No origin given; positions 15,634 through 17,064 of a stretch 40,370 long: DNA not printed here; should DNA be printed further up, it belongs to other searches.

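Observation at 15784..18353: Convergent pair of paralogous sulfotransferases inside the hopanoid tailoring block: candidate sulfated bacteriohopanepolyol pathway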

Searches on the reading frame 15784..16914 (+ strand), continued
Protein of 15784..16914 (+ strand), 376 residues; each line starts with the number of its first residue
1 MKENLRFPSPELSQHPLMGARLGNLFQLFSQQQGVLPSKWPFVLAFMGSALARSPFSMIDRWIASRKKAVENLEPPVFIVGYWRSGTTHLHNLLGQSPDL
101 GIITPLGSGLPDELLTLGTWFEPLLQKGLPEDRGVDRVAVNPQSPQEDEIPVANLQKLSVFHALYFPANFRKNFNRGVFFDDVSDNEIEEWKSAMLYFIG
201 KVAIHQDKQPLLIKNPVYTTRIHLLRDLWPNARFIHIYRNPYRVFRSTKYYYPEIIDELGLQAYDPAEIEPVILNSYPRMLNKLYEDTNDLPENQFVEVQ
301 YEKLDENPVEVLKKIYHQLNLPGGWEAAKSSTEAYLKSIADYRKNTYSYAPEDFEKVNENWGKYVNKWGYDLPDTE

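Call 22: search_solved_structures(query=A1, max_evalue=0.01, show_alignments=2)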
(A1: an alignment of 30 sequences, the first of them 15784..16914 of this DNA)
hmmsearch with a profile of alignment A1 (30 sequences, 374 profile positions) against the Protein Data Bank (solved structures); distinct sequences matched with E-value up to 0.01: 16.
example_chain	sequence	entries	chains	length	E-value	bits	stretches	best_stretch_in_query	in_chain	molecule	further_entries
2zq5_A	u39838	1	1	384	3e-14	56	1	197-332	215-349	Putative uncharacterized protein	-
2z6v_A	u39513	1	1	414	7.5e-13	51.4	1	212-368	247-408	Putative uncharacterized protein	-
4gox_A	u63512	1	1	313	5.2e-08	35.4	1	181-320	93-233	Polyketide synthase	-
4gbm_A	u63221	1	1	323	6.7e-07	31.8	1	208-321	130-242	CurM Sulfotransferase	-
5wrj_A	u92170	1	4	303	0.00012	24.4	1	192-322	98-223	Protein-tyrosine sulfotransferase 1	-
5wri_A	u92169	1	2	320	0.00014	24.1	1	192-322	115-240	Protein-tyrosine sulfotransferase 1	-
8w5z_A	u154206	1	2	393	0.00015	24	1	196-323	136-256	Protein-tyrosine sulfotransferase (Fragment)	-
5x2b_D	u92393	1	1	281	0.00016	23.9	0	230-329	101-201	Sulfotransferase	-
9wp1_A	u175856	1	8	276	0.00016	23.9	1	192-322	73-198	Protein-tyrosine sulfotransferase 1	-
5x2b_F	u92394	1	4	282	0.00016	23.9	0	230-329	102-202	Sulfotransferase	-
5x2b_C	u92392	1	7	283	0.00016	23.9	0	230-329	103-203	Sulfotransferase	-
9wwe_A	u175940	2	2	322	0.0053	19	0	194-321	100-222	Protein-tyrosine sulfotransferase 2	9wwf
3ap1_A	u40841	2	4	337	0.0066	18.6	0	194-321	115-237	Protein-tyrosine sulfotransferase 2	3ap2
1s7z_A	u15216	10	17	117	0.0074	18.5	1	265-343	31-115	Gene 0.3 protein | Overcome classical restriction gp0.3 | Protein Ocr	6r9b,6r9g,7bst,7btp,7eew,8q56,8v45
2y7c_D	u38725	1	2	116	0.008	18.4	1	265-342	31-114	GENE 0.3 PROTEIN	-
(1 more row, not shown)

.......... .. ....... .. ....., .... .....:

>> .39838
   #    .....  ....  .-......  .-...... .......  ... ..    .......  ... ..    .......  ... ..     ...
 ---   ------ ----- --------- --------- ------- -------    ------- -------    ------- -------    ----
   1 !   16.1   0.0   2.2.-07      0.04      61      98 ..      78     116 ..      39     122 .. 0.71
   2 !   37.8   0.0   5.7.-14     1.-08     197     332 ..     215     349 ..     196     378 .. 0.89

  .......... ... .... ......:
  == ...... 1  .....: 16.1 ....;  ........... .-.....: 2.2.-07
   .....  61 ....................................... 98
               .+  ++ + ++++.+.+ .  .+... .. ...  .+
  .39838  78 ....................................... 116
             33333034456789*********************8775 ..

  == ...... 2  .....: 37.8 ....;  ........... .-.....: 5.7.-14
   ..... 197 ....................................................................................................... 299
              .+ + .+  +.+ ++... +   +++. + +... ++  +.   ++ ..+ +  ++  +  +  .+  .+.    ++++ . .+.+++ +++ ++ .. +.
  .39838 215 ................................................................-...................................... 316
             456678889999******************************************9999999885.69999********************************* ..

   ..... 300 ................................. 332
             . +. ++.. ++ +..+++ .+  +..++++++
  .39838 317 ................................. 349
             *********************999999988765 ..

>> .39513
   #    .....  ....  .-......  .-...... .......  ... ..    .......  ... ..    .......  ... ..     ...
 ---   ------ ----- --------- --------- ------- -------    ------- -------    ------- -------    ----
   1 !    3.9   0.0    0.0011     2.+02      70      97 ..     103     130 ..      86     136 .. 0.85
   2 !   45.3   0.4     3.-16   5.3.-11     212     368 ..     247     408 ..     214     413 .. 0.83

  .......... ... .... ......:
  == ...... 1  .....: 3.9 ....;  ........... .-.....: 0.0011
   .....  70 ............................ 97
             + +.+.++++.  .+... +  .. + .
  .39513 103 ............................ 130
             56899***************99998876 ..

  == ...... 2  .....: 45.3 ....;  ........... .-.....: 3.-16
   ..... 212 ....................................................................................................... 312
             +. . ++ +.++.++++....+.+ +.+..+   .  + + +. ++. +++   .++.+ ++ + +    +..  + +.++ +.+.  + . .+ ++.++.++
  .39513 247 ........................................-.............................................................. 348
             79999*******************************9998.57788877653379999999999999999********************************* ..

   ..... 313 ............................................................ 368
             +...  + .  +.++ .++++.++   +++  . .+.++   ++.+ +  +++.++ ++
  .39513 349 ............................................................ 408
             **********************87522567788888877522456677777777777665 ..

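Call 27: search_protein_families(library=ncbifam, max_evalue=0.00001, proteins=[L054:8306-9325:-, L087:11053-12300:+, L082:4192-6834:-, L045:2378-4021:-, L073:7893-8588:+, L050:9982-12222:+, L034:8904-9914:-])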
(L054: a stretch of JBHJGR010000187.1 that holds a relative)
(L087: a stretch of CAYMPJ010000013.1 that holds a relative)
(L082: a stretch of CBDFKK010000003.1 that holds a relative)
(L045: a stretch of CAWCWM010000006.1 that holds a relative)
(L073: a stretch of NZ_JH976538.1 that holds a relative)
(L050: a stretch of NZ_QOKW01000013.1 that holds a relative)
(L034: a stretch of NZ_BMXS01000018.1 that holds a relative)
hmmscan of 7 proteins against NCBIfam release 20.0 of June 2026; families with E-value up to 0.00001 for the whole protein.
L054:8306-9325:- (339 aa): 16 families
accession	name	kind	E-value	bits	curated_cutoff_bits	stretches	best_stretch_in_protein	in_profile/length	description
TIGR03466.1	HpnA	hypoth_equivalog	4.5e-104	347.8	367.65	1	4-327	2-324/327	hopanoid-associated sugar epimerase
NF052578.1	StrlDmthSdmBMthl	equivalog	8.7e-49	167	600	1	5-328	3-326/328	sterol demethylase protein SdmB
NF042422.1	oxyalk_red_OleD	equivalog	3.3e-34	118.7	580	1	4-276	2-278/329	2-alkyl-3-oxoalkanoate reductase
NF042423.1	oxyalk_red_Shew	equivalog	6.5e-26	91.2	580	1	3-279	9-288/331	2-alkyl-3-oxoalkanoate reductase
TIGR04180.1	EDH_00030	hypoth_equivalog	7.4e-16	58.1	475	1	6-176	2-179/297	NAD-dependent 4,6-dehydratase LegB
TIGR01746.1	Thioester-redct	subfamily_domain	4.2e-13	49.3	213.35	1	61-261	86-293/371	thioester reductase domain-containing protein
TIGR01181.1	dTDP_gluc_dehyt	equivalog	8.4e-10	38.2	365.1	1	5-131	2-142/321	dTDP-glucose 4,6-dehydratase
NF041293.1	G6PDh_Azf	equivalog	8.9e-10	38.4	400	1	2-124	2-130/252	NAD-dependent glucose-6-phosphate dehydrogenase Azf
TIGR01179.1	galE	equivalog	3.1e-09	36.1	262.3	1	5-152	2-154/332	UDP-glucose 4-epimerase GalE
NF043036.1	ErythonDh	equivalog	5.9e-08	32.3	325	1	5-74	3-85/321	D-erythronate dehydrogenase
NF004817.0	PRK06171.1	subfamily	2.1e-07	30.7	304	1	2-80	9-91/265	sorbitol-6-phosphate dehydrogenase subunit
TIGR03589.1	PseB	equivalog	3e-07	29.7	407.75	1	3-114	5-127/324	UDP-N-acetylglucosamine 4,6-dehydratase (inverting)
NF004520.0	PRK05865.1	equivalog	8.9e-07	27.2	1509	1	4-114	2-105/854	sugar epimerase family protein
TIGR01777.1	yfcH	hypoth_equivalog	1e-06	28.6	207.35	1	6-104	2-101/292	TIGR01777 family oxidoreductase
NF058621.1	DiazavRedAvaA7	equivalog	1.1e-06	28.5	400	1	4-137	2-135/304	3-diazoavenalumate denitrifying reductase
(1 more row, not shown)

L087:11053-12300:+ (415 aa): 0 families

L082:4192-6834:- (880 aa): 5 families
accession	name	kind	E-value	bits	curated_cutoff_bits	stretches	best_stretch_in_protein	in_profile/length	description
TIGR03480.1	HpnN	hypoth_equivalog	3.7e-241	802.7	751.85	1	29-871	16-857/862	hopanoid biosynthesis associated RND transporter like protein HpnN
NF052374.1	HopndTporHpnN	equivalog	2e-179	598.5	1100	1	23-870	12-854/858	hopanoid transporter HpnN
NF045600.2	BstA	equivalog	2.5e-62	211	1400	1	34-869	24-893/903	sterol transporter cytoplasmic membrane protein BstA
TIGR00921.1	2A067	subfamily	7.2e-38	130.1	351.9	2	662-870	505-731/733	hydrophobe/amphiphile efflux-3 (HAE3) family transporter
TIGR00833.1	actII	subfamily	4.8e-29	101.2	874.7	2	256-545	149-455/910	MMPL family RND transporter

L045:2378-4021:- (547 aa): 156 families (the best 25 are shown)
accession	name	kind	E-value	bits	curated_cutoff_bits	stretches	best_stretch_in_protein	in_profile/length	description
TIGR01194.1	cyc_pep_trnsptr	subfamily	3.6e-143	478.1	286.2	1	4-536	8-549/554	cyclic peptide export ABC transporter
NF007813.0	PRK10522.1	equivalog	7.1e-124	414.4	604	1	1-535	1-528/547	multidrug ABC transporter permease/ATP-binding protein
TIGR02203.1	MsbA_lipidA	equivalog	8.9e-33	113.6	602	1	55-534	62-546/572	lipid A export permease/ATP-binding protein MsbA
TIGR02857.1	CydD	equivalog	6.7e-31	107.8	435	1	304-529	299-529/529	thiol reductant ABC exporter subunit CydD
TIGR03375.1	type_I_sec_LssB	subfamily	2.7e-29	102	693.1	1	275-538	416-683/696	type I secretion system permease/ATPase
TIGR02868.1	CydC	equivalog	9.7e-29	100.4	329.05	1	8-516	8-529/530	thiol reductant ABC exporter subunit CydC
NF045513.1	HepA_fam_ABC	equivalog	8.9e-27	93.8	725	1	68-534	115-586/610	heterocyst formation ABC transporter subunit HepA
NF008364.0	PRK11160.1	equivalog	2e-25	89.4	630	1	97-535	109-553/575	heme ABC transporter ATP-binding protein/permease CydC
TIGR04521.1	ECF_ATPase_2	equivalog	6e-24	84.6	330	1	330-541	4-230/279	energy-coupling factor transporter ATPase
TIGR02204.1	MsbA_rel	hypoth_equivalog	3.4e-23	82.2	780.4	1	59-534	66-552/576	ABC transporter, permease/ATP-binding protein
TIGR04520.1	ECF_ATPase_1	equivalog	1.2e-22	80.6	315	1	331-412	5-84/269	energy-coupling factor transporter ATPase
TIGR01846.1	type_I_sec_HlyB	subfamily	1.3e-22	79.9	725.55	1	292-534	424-669/694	type I secretion system permease/ATPase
NF008381.0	PRK11176.1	equivalog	4.1e-22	78.3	867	1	51-534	68-556/582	lipid A ABC transporter ATP-binding protein/permease MsbA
TIGR01193.1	bacteriocin_ABC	subfamily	2.5e-21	75.9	523.85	1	267-534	412-686/708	peptide cleavage/export ABC transporter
TIGR03796.1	NHLM_micro_ABC1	equivalog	4.4e-21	74.8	853.3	1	56-534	199-689/710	NHLP family bacteriocin export ABC transporter peptidase/permease/ATPase subunit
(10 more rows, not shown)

L073:7893-8588:+ (231 aa): 3 families
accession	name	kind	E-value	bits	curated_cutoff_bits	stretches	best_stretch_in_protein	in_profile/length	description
TIGR03468.1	HpnG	hypoth_equivalog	1.1e-21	77.4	187.1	1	22-212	6-196/212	hopanoid-associated phosphorylase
NF005476.0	PRK07077.1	equivalog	7.7e-15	54.8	215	1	62-212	56-211/243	phosphorylase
NF004079.0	PRK05584.1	equivalog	1.6e-06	27.8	169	1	117-177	139-202/232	5'-methylthioadenosine/adenosylhomocysteine nucleosidase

L050:9982-12222:+ (746 aa): 0 families

L034:8904-9914:- (336 aa): 15 families
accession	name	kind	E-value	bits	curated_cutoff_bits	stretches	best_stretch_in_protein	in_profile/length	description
TIGR03466.1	HpnA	hypoth_equivalog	4.8e-98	328.1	367.65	1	10-333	2-326/327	hopanoid-associated sugar epimerase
NF052578.1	StrlDmthSdmBMthl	equivalog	1.8e-42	146.3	600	1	11-333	3-327/328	sterol demethylase protein SdmB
NF042422.1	oxyalk_red_OleD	equivalog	1.9e-31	109.7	580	1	11-280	3-278/329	2-alkyl-3-oxoalkanoate reductase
NF042423.1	oxyalk_red_Shew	equivalog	2e-25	89.6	580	1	10-281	10-286/331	2-alkyl-3-oxoalkanoate reductase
TIGR04180.1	EDH_00030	hypoth_equivalog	3e-12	46.2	475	1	12-121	2-124/297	NAD-dependent 4,6-dehydratase LegB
NF058621.1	DiazavRedAvaA7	equivalog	9.6e-12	45.1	400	1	10-280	2-273/304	3-diazoavenalumate denitrifying reductase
TIGR01746.1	Thioester-redct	subfamily_domain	2.2e-11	43.6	213.35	1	69-267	88-295/371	thioester reductase domain-containing protein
TIGR01179.1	galE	equivalog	2e-10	40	262.3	1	12-156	3-154/332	UDP-glucose 4-epimerase GalE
NF041293.1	G6PDh_Azf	equivalog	5.6e-10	39.1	400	1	12-119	6-116/252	NAD-dependent glucose-6-phosphate dehydrogenase Azf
NF004520.0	PRK05865.1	equivalog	1.9e-09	36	1509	1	10-120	2-105/854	sugar epimerase family protein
NF043036.1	ErythonDh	equivalog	2.6e-08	33.4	325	1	12-122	4-129/321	D-erythronate dehydrogenase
TIGR02197.1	heptose_epim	equivalog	2.5e-07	30.2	274.6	1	12-121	2-117/316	ADP-glyceromanno-heptose 6-epimerase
NF005539.0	PRK07201.1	equivalog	4e-07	29.2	549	1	12-155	4-158/657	SDR family oxidoreductase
TIGR03589.1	PseB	equivalog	2e-06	27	407.75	1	49-130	54-137/324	UDP-N-acetylglucosamine 4,6-dehydratase (inverting)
NF009092.0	PRK12428.1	subfamily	4.2e-06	26.6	242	1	11-103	8-100/261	coniferyl-alcohol dehydrogenase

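Call 28: search_protein_families(library=pfam, max_evalue=0.001, proteins=[L087:11053-12300:+, L050:9982-12222:+, L074:7852-9696:-, L081:11105-12184:+])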
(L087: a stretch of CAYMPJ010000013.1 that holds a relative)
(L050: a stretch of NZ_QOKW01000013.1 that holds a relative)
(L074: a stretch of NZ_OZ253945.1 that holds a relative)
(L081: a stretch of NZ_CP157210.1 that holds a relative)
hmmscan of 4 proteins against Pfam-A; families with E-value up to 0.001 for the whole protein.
L087:11053-12300:+ (415 aa): 0 families

L050:9982-12222:+ (746 aa): 0 families

L074:7852-9696:- (614 aa): 3 families
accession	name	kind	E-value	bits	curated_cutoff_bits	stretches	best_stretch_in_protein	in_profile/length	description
PF01103.29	Omp85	-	1.1e-48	166.8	24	1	320-614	1-325/325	Omp85 superfamily domain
PF07244.20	POTRA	-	4.2e-10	40.6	21.3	1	221-293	2-79/79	Surface antigen variable number repeat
PF17243.7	POTRA_TamA_1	-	0.00036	21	26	1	69-133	16-74/74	POTRA domain TamA domain 1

L081:11105-12184:+ (359 aa): 0 families

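Call 43: predict_structure(alignment_id=A1)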
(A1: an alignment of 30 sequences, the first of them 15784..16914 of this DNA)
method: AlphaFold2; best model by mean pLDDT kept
length: 376 residues; sequences in the alignment: 30
mean_pLDDT: 94.1   pTM: 0.92
mean pLDDT of the five models: 94.1, 93.9, 93.5, 92.9, 92.8
residues with pLDDT >= 90: 331; 70-90: 38; 50-70: 6; < 50: 1
segments of 3 or more residues with pLDDT < 50: none
pLDDT, mean of each block of 10 residues (from residue 1): 81 92 94 92 97 97 96 96 93 96 94 96 90 74 91 94 96 97 97 96 97 93 97 98 95 95 96 98 98 98 97 98 97 93 83 97 98 82
secondary structure, 60 per line:
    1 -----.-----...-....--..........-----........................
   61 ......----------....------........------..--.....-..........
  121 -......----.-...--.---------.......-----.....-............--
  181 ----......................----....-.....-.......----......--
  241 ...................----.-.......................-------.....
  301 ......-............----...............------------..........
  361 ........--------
elements in order: H16-19 H22-31 H37-66 E77-80 H87-94 H105-109 H111-120 H122-127 H149-155 H161-165 H167-178 H185-206 E211-214 H216-220 H222-228 E233-238 H241-259 H266-288 E296-300 H301-306 H308-319 H324-338 H351-368
